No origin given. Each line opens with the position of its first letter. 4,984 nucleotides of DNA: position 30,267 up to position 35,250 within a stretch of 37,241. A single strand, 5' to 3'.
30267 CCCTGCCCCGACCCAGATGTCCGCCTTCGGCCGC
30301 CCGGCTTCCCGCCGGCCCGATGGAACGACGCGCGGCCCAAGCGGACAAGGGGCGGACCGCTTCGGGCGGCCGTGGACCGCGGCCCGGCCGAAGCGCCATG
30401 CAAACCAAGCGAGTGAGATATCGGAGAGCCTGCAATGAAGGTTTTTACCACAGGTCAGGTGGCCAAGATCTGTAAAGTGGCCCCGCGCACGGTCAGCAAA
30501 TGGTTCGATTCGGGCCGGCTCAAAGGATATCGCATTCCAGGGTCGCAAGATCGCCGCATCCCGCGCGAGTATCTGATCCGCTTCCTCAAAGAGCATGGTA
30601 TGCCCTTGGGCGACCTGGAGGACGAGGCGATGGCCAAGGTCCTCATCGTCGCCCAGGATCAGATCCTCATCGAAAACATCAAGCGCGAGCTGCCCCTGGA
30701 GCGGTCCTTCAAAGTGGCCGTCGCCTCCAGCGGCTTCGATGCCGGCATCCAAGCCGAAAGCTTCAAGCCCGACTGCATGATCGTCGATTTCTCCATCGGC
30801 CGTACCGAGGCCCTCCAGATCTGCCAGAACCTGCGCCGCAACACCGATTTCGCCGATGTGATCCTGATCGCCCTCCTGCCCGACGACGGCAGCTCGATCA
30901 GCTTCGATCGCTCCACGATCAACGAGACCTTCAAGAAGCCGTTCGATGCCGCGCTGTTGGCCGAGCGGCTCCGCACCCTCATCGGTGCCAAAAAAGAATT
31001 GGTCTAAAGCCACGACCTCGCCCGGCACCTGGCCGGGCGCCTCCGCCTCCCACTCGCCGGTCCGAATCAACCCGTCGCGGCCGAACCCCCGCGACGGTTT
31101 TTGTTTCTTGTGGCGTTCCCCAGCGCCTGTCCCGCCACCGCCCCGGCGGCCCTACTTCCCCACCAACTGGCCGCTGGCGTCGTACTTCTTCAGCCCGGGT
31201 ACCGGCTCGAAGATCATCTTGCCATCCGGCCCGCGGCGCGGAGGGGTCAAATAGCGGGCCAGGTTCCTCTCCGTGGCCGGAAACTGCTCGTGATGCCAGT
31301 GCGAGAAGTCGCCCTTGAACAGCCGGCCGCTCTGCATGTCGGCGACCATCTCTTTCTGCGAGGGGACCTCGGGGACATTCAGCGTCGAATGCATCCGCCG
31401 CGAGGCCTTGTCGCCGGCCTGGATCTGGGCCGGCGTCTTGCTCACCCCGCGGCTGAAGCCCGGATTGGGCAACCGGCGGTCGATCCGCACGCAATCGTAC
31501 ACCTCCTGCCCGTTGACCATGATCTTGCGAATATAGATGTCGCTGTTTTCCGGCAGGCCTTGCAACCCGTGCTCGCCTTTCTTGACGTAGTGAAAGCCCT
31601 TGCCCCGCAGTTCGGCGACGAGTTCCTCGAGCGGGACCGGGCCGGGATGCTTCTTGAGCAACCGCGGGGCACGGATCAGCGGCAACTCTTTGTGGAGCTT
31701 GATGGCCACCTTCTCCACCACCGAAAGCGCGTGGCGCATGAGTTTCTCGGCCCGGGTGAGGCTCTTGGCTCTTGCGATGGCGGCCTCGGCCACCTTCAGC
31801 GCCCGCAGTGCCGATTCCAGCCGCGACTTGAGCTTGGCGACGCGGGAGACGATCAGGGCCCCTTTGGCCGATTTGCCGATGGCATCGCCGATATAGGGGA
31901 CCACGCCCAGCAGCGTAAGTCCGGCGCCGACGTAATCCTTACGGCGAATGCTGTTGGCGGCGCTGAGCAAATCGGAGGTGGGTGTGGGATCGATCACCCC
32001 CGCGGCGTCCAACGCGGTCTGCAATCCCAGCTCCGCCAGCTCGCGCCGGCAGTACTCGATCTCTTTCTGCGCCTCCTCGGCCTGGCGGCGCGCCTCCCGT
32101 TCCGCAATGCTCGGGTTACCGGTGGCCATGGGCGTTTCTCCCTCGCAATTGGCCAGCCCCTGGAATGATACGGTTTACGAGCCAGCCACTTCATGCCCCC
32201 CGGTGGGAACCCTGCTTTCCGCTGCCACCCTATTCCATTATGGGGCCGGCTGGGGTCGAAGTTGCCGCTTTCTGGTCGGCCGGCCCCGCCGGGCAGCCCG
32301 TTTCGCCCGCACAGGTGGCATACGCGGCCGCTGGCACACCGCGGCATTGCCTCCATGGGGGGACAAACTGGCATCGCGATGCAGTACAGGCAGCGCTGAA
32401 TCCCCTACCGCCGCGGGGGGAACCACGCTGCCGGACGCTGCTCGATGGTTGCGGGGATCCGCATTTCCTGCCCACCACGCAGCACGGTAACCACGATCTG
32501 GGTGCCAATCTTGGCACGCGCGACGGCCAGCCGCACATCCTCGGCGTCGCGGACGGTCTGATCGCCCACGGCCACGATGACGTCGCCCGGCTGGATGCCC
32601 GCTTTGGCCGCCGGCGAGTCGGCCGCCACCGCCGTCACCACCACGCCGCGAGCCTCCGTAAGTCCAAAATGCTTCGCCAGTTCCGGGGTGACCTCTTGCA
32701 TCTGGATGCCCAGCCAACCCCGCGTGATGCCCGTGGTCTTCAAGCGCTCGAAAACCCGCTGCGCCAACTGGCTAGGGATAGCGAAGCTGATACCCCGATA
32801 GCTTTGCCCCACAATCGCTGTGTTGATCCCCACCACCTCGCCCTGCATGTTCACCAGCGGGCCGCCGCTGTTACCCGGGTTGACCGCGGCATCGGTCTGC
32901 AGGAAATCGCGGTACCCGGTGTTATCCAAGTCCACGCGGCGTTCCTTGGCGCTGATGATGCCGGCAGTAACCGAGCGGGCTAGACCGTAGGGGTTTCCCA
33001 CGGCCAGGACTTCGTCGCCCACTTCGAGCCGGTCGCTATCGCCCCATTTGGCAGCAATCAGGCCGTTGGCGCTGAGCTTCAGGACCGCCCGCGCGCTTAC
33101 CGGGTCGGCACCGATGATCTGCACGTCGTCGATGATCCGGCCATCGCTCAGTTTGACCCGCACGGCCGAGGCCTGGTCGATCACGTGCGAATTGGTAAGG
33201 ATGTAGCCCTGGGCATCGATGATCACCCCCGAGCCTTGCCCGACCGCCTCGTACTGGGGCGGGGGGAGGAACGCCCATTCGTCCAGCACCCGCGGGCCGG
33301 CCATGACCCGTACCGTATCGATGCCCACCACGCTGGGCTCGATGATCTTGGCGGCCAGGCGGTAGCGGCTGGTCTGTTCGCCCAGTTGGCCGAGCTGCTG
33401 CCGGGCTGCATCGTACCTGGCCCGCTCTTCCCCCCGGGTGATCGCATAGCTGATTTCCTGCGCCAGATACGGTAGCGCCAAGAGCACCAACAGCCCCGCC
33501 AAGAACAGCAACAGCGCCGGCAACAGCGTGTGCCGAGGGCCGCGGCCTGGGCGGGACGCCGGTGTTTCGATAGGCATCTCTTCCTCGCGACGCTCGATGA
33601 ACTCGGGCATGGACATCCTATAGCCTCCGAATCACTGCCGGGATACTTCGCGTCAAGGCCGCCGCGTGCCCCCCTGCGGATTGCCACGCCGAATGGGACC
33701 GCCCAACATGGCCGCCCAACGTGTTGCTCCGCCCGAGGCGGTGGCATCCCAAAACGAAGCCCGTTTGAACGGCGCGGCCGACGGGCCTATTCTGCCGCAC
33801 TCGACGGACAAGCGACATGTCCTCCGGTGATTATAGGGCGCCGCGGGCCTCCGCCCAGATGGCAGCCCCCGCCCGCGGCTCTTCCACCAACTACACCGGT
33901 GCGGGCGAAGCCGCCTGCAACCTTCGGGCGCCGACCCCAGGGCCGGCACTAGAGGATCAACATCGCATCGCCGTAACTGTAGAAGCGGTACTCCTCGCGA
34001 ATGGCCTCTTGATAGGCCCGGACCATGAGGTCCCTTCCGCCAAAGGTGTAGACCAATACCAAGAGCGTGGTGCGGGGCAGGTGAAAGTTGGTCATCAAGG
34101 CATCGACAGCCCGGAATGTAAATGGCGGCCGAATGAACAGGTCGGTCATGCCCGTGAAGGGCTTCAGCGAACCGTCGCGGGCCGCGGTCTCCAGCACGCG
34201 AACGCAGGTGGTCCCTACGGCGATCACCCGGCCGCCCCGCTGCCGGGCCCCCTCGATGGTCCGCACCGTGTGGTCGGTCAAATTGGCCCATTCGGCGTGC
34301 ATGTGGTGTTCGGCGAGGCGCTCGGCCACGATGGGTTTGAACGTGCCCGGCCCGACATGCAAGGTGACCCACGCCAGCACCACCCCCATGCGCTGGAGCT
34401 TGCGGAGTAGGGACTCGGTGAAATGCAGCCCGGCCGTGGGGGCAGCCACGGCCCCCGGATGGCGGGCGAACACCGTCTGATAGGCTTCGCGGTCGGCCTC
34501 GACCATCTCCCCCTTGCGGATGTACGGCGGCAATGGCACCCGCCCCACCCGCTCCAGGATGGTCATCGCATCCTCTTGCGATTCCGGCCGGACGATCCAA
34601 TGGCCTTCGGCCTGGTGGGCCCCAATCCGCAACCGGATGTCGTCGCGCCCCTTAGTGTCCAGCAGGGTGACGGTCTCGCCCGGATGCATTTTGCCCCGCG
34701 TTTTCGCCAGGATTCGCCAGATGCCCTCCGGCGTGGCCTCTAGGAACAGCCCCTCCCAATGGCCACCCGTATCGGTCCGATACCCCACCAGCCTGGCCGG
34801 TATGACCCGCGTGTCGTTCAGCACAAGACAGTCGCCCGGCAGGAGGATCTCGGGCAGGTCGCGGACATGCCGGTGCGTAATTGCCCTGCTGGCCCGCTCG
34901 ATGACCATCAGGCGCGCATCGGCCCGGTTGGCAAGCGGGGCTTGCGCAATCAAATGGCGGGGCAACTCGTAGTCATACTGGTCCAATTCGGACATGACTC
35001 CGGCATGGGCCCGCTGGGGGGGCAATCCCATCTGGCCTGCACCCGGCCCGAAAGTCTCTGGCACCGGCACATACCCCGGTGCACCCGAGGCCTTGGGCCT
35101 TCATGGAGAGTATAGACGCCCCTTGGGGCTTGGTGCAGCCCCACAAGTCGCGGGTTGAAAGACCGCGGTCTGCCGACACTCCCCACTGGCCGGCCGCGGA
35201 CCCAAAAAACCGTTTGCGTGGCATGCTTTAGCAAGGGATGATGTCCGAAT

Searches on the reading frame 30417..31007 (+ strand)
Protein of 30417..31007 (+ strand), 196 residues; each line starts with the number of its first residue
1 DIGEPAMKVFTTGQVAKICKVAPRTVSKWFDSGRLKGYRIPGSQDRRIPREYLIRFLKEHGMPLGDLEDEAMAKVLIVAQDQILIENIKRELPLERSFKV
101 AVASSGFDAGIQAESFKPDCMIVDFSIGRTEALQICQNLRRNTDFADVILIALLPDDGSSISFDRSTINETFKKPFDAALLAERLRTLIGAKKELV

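Call 9: search_protein_families(library=pfam, proteins=[window:30417-31007:+], max_evalue=0.001)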
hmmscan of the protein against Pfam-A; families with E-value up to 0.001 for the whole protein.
window:30417-31007:+ (196 aa): 2 families
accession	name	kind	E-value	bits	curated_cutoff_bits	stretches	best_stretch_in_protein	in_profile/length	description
PF12728.13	HTH_17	-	4.1e-10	40.2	27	1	10-60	2-50/51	Helix-turn-helix domain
PF00072.30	Response_reg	-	1.2e-09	38.8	30.2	1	75-185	1-110/111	Response regulator receiver domain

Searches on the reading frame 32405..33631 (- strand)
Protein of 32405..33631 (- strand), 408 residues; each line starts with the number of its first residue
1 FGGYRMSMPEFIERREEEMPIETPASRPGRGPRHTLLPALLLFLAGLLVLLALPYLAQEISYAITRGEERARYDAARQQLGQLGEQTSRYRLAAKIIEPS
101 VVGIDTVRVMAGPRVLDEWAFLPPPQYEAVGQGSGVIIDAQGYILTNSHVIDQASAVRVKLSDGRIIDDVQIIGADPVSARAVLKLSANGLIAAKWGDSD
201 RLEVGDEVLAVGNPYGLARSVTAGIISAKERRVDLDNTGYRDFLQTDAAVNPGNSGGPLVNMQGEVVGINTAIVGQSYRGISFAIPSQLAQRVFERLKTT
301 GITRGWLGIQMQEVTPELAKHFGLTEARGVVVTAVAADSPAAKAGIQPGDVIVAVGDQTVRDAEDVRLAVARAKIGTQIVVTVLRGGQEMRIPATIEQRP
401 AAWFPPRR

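Call 9: search_protein_families(library=pfam, proteins=[window:32405-33631:-], max_evalue=0.001)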
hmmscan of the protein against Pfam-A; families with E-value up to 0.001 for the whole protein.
window:32405-33631:- (408 aa): 5 families
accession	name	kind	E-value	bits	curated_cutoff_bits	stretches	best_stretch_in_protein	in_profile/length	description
PF13365.12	Trypsin_2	-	6.3e-31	108.5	27.6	1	133-269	1-144/144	Trypsin-like peptidase domain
PF13180.12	PDZ_2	-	1.4e-17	64.2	27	1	306-390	2-74/80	PDZ domain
PF00089.32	Trypsin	-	1.5e-15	58.1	20.6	1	134-288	28-214/220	Trypsin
PF17820.7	PDZ_6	-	1.6e-13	50.6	27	1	331-385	1-54/54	PDZ domain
PF00595.29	PDZ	-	1.1e-11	45.4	23.2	1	303-383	8-80/81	PDZ domain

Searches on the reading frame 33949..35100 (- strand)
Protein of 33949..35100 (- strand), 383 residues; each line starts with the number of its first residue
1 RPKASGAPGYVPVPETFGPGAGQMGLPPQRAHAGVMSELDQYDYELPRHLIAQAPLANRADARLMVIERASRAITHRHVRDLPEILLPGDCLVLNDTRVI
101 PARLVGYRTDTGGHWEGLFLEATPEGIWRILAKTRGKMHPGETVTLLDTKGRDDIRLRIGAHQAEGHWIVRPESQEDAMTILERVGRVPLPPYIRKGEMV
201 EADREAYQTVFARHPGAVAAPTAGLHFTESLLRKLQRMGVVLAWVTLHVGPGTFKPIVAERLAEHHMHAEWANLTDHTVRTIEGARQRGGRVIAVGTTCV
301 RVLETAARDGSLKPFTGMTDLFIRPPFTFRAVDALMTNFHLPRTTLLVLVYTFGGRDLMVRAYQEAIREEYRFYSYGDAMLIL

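Call 9: search_protein_families(library=pfam, proteins=[window:33949-35100:-], max_evalue=0.001)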
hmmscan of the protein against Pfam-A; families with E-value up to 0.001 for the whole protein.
window:33949-35100:- (383 aa): 1 family
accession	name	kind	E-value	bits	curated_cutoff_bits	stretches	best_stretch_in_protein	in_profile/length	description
PF02547.20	Queuosine_synth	-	2.9e-125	418.1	25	1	39-382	1-322/322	Queuosine biosynthesis protein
